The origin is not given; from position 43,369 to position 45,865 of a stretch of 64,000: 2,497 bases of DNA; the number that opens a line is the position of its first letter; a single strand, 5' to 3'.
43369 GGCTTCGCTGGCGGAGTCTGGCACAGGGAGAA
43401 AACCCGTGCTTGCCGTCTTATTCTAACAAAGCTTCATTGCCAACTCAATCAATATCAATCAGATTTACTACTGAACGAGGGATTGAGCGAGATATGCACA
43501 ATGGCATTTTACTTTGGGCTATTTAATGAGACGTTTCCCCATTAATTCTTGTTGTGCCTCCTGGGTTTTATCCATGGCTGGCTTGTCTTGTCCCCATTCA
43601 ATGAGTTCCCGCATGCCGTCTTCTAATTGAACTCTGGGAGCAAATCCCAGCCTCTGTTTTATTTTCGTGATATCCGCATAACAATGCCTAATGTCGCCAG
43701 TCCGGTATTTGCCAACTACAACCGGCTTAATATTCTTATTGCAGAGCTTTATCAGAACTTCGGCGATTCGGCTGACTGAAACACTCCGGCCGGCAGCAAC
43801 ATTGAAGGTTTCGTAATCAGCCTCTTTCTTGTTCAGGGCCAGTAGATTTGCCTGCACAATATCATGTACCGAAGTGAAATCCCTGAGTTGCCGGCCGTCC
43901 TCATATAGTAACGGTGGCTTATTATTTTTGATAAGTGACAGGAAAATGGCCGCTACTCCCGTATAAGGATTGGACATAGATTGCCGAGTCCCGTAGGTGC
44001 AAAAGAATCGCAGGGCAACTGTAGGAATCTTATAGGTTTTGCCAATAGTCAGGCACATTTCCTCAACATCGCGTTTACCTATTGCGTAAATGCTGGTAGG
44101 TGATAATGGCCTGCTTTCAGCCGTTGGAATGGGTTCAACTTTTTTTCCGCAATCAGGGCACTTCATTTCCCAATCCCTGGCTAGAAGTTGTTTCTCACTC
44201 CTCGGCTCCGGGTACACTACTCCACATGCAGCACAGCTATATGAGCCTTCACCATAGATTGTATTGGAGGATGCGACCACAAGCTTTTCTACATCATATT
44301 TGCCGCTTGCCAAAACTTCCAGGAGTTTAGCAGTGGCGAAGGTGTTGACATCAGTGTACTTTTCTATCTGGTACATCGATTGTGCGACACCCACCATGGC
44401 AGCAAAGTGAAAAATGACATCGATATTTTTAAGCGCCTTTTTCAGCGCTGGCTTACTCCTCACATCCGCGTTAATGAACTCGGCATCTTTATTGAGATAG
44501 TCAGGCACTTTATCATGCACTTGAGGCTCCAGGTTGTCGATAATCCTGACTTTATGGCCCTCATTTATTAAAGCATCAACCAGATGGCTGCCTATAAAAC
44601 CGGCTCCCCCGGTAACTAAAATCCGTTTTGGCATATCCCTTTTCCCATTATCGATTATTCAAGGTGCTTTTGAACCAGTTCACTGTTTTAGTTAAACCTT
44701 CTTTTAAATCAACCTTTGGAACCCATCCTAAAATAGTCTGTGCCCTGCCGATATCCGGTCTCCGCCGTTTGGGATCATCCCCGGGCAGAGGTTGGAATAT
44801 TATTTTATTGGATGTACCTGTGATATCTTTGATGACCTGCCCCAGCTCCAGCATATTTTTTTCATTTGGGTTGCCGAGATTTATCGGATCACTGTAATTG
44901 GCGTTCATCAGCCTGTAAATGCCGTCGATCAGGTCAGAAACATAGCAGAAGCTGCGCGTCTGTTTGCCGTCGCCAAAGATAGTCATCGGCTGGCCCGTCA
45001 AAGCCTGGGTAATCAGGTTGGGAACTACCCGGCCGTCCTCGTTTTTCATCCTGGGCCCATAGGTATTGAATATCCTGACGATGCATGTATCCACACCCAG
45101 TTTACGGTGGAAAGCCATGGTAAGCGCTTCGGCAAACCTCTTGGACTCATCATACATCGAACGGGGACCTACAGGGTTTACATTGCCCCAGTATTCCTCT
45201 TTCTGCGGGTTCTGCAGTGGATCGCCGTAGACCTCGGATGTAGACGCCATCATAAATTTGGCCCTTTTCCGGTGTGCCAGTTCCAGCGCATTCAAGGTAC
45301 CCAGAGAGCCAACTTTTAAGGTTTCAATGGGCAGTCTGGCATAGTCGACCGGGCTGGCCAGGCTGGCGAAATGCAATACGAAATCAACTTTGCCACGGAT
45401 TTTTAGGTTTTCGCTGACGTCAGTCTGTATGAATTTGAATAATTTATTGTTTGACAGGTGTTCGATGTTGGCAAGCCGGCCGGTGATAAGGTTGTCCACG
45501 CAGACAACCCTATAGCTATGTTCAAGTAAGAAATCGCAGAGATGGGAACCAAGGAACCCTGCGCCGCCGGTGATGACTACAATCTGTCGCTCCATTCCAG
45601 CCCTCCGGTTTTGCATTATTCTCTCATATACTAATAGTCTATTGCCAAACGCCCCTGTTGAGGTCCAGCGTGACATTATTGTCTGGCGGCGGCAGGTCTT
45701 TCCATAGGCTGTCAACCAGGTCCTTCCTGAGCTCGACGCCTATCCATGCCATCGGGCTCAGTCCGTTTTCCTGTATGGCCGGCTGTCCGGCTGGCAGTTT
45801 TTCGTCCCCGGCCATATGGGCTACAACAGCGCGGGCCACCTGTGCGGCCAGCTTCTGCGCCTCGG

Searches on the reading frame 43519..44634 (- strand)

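Call 5: search_protein_families(library=pfam, proteins=[window:43519-44634:-], max_evalue=0.01)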
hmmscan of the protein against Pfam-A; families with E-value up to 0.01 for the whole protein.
window:43519-44634:- (371 aa): 12 families
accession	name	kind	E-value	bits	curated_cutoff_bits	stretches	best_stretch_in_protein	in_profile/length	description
PF01370.27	Epimerase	-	9.5e-50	169.7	20.9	2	5-131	1-123/240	NAD dependent epimerase/dehydratase family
PF16363.11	GDP_Man_Dehyd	-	1.1e-48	166.8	27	2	6-129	1-135/332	GDP-mannose 4,6 dehydratase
PF01073.25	3Beta_HSD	-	3.6e-22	79.1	22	1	6-131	1-124/280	3-beta hydroxysteroid dehydrogenase/isomerase family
PF02719.21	Polysacc_synt_2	-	1.3e-14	54.6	20.2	1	5-123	1-128/293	Polysaccharide biosynthesis protein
PF07993.18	NAD_binding_4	-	2.2e-09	37.3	20.1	1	63-215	81-209/258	Male sterility protein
PF05368.20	NmrA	-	3.6e-09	37.1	27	1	3-79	3-78/298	NmrA-like family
PF13460.12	NAD_binding_10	-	5.6e-08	33.3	27.2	1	9-128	1-103/184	NAD(P)H-binding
PF04321.23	RmlD_sub_bind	-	6e-08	32.5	27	1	4-109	2-90/287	RmlD substrate binding domain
PF00106.31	adh_short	-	7.2e-07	29.3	26.6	1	3-102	1-113/195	short chain dehydrogenase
PF08271.17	Zn_Ribbon_TF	-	0.0049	16.8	29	0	127-144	15-32/43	TFIIB zinc-binding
PF08659.16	KR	-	0.0069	16.8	22.6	0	5-86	3-88/180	KR domain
PF02254.24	TrkA_N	-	0.0092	16.7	23.8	0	10-67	5-58/116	TrkA-N domain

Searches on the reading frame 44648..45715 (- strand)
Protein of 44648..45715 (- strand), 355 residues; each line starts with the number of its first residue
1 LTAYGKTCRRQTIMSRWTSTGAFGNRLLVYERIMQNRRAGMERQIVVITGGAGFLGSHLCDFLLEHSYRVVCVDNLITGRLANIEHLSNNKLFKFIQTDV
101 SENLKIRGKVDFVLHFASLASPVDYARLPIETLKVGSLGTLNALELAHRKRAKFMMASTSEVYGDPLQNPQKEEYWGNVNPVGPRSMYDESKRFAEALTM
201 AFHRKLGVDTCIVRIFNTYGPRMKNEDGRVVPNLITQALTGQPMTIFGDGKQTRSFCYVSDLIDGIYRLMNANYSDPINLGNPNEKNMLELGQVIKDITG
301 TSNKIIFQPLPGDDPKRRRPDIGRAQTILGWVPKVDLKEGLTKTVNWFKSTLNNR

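Call 5: search_protein_families(library=pfam, proteins=[window:44648-45715:-], max_evalue=0.01)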
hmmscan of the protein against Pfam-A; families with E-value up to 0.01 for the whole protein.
window:44648-45715:- (355 aa): 7 families
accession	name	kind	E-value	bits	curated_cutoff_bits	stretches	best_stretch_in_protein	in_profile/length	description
PF01370.27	Epimerase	-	2.3e-53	181.5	20.9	1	46-279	1-238/240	NAD dependent epimerase/dehydratase family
PF16363.11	GDP_Man_Dehyd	-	6.8e-52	177.4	27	1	48-343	2-331/332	GDP-mannose 4,6 dehydratase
PF01073.25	3Beta_HSD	-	1.1e-14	54.6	22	1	47-262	1-221/280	3-beta hydroxysteroid dehydrogenase/isomerase family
PF07993.18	NAD_binding_4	-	2.6e-09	37.1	20.1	1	48-217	1-206/258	Male sterility protein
PF02719.21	Polysacc_synt_2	-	6.5e-08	32.5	20.2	1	46-159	1-128/293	Polysaccharide biosynthesis protein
PF04321.23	RmlD_sub_bind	-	2e-06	27.5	27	1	46-294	3-226/287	RmlD substrate binding domain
PF00106.31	adh_short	-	0.00021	21.2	26.6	1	44-107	1-65/195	short chain dehydrogenase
